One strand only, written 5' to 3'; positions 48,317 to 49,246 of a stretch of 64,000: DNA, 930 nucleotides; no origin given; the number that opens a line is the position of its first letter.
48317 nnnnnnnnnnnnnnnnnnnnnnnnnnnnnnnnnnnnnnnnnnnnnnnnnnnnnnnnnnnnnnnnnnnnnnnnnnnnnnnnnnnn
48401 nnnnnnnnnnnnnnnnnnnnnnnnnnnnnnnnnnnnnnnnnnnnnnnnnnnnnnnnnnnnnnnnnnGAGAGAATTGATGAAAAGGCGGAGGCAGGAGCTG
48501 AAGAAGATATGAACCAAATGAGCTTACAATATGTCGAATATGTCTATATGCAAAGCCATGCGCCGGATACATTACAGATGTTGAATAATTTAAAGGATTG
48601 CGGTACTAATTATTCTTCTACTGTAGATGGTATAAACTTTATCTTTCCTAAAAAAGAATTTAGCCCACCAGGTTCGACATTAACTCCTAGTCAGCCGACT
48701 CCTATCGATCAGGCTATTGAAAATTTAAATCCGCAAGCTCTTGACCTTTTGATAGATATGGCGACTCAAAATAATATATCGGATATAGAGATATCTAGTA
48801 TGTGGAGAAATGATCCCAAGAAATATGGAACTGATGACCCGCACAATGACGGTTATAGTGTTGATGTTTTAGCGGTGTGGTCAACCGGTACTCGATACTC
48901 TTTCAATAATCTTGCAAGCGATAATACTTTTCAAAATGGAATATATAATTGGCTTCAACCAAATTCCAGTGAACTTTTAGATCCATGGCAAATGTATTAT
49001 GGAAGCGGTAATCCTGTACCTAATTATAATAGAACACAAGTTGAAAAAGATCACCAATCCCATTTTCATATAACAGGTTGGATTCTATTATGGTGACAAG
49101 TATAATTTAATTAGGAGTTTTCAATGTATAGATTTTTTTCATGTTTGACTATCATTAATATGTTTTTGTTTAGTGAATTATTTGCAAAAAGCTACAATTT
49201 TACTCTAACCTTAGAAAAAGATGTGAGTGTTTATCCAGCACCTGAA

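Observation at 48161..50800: AT-rich island inside the glycan locus encoding a glycine-zipper / M15-like peptidase, an SH3b protein and small secreted proteins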

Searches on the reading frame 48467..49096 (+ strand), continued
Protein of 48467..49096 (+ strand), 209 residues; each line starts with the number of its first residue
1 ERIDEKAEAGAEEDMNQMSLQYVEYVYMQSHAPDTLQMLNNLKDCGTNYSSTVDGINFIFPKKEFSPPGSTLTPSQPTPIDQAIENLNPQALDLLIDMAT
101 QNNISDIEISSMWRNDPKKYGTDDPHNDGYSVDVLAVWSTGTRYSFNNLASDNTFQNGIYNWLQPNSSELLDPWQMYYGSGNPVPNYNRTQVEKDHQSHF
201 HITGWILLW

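Call 53: fold_search(model_id=the predicted structure, library=viral)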
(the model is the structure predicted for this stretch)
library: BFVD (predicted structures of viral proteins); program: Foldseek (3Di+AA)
matches with E <= 10: 239; with E <= 0.001: 0
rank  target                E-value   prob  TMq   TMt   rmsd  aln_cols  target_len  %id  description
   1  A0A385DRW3            1.4e-02  0.99  0.40  0.28   4.3       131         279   11  (no name in the UniProt tables at hand)
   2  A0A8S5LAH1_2          1.9e-02  0.96  0.40  0.08   9.1       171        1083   12  Lysozyme [Myoviridae sp. ctPuP5]
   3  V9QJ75                2.1e-02  0.93  0.36  0.15   6.0       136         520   15  (no name in the UniProt tables at hand)
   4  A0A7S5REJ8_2          3.3e-02  0.89  0.36  0.10   6.5       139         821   14  (no name in the UniProt tables at hand)
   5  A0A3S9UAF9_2          4.2e-02  0.95  0.42  0.09   6.4       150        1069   17  Tape measure protein [Gordonia phage Dorito]
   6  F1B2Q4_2              5.0e-02  0.98  0.36  0.07   4.0       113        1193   16  (no name in the UniProt tables at hand)
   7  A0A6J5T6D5            7.6e-02  0.98  0.45  0.37   4.1       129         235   12  Peptidoglycan binding-like [uncultured Caudovirales phage]
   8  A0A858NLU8            8.5e-02  0.97  0.40  0.43   4.0       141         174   15  (no name in the UniProt tables at hand)
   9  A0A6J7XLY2            1.1e-01  0.95  0.37  0.18   4.1       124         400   14  LT_GEWL domain containing protein [uncultured Caudovirales phage]
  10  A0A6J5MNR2            1.5e-01  0.84  0.40  0.47   4.1       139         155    9  Uncharacterized protein [uncultured Caudovirales phage]
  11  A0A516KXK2            2.0e-01  0.41  0.27  0.06   8.2       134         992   11  (no name in the UniProt tables at hand)
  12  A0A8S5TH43            2.0e-01  0.18  0.24  0.26  11.5       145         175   11  Uncharacterized protein [Myoviridae sp. ctIty1]
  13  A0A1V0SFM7            3.0e-01  0.16  0.27  0.14  11.1       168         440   12  Uncharacterized protein [Hokovirus HKV1]
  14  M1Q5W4                3.2e-01  0.20  0.24  0.38  10.1       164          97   12  (no name in the UniProt tables at hand)
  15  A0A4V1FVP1            3.6e-01  0.41  0.34  0.45   6.8       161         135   14  (no name in the UniProt tables at hand)
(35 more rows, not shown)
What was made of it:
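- On LAS / M15-type zinc peptidase (Pfam clan Peptidase_MD): BFVD gives weak hits to phage lytic proteins (E 0.014-0.15, probability up to 0.99; call 53).
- All five named ones are phage cell-wall-lytic or virion lysin-type proteins, or carry a peptidoglycan-binding domain: Lysozyme, Tape measure protein, Peptidoglycan binding-like, LT_GEWL (call 53). The BFVD hits are phage cell-wall enzymes (call 53). Weak BFVD structural hits to phage lytic proteins (call 53).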

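Call 64: find_encoding_contigs(protein=P0022, flank=5000, max_places=3)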
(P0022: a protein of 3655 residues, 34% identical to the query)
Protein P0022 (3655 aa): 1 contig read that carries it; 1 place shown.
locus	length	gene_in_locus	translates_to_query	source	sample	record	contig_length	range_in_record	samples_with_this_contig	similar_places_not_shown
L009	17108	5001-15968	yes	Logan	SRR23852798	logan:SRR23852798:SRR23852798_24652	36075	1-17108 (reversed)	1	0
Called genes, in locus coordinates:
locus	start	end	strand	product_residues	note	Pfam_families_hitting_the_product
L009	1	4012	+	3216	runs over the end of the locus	PF00082:Peptidase_S8, PF12245:Big_3_2 (faint), PF19077:Big_13 (faint), PF13750:Big_3_3 (faint), PF09136:Glucodextran_B (faint)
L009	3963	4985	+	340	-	-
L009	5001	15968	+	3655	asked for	PF20148:DUF6531 (weak), PF05593:RHS_repeat, PF25023:TEN_YD-shell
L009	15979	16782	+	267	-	-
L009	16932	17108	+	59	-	?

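Call 65: find_encoding_contigs(protein=P0009, flank=6000, max_places=3)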
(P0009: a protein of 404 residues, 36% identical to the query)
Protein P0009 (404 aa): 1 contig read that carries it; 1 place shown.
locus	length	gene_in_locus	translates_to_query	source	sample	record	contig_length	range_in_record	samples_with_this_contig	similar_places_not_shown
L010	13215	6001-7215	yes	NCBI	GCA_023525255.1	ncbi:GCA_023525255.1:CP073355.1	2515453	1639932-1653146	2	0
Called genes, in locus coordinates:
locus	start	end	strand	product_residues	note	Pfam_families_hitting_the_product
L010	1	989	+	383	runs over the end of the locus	PF25302:NADase_transloc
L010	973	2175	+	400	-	-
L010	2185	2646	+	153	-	PF25302:NADase_transloc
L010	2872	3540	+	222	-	-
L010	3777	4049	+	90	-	-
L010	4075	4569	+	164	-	PF00872:Transposase_mut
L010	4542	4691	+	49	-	PF00872:Transposase_mut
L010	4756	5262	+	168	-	PF00872:Transposase_mut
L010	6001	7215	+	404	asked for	-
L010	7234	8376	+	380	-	PF06347:SH3_4 (faint), PF08239:SH3_3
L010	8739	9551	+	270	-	-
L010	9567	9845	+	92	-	-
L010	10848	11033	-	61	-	-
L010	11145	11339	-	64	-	-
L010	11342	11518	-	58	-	-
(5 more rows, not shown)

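Call 66: find_encoding_contigs(protein=P0003, flank=6000, max_places=3)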
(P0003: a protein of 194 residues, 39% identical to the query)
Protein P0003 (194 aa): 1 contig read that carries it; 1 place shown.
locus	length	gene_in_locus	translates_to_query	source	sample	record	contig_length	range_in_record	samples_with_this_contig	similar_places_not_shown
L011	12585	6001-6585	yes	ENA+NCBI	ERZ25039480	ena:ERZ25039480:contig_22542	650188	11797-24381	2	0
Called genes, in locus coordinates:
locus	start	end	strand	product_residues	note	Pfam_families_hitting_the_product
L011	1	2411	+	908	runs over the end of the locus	PF01807:Zn_ribbon_DnaG, PF08275:DNAG_N, PF13155:Toprim_2, PF13362:Toprim_3, PF13662:Toprim_4, PF27228:MTBMA_p00010_2nd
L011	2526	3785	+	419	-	PF00589:Phage_integrase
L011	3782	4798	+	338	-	PF00589:Phage_integrase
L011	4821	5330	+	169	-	-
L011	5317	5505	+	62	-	-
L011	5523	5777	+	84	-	PF10387:DUF2442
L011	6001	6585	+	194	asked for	-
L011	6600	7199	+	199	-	-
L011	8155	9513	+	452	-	PF00078:RVT_1, PF08388:GIIM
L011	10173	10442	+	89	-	-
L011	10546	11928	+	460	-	PF00078:RVT_1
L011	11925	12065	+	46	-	-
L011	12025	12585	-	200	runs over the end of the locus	-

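Call 89: find_encoding_contigs(protein=P0007, flank=5000, max_places=3)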
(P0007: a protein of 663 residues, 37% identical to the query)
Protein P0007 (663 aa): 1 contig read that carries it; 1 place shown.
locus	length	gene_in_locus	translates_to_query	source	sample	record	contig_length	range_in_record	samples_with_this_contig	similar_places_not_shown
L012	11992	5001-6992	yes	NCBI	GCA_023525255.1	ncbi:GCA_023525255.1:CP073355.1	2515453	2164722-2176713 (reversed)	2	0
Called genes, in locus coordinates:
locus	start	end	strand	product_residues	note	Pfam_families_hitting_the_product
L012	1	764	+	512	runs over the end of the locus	-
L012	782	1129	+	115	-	PF25302:NADase_transloc (weak)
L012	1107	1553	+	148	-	PF25302:NADase_transloc (faint)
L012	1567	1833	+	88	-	-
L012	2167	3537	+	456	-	-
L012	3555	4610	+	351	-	PF25302:NADase_transloc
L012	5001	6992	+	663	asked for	-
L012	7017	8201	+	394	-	PF08239:SH3_3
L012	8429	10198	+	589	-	-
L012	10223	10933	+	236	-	-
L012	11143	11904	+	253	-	-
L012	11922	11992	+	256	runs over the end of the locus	-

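Call 90: find_encoding_contigs(protein=P0012, flank=5000, max_places=3)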
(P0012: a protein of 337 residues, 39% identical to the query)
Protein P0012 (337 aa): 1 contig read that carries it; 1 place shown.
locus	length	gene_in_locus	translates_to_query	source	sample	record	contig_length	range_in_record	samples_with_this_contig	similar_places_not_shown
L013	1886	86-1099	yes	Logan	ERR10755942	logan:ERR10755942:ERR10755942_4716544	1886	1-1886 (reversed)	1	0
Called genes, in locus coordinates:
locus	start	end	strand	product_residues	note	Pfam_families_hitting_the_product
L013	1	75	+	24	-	?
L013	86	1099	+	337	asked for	-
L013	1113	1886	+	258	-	?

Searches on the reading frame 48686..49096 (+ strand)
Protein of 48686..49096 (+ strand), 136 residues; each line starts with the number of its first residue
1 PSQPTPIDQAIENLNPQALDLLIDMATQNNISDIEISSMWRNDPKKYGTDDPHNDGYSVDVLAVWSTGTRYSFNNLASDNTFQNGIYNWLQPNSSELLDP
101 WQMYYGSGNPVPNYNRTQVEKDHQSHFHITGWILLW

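Call 62: search_protein_families(library=phrogs, proteins=[window:48686-49096:+], max_evalue=10)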
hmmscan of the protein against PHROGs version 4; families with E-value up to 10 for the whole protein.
window:48686-49096:+ (136 aa): 0 families
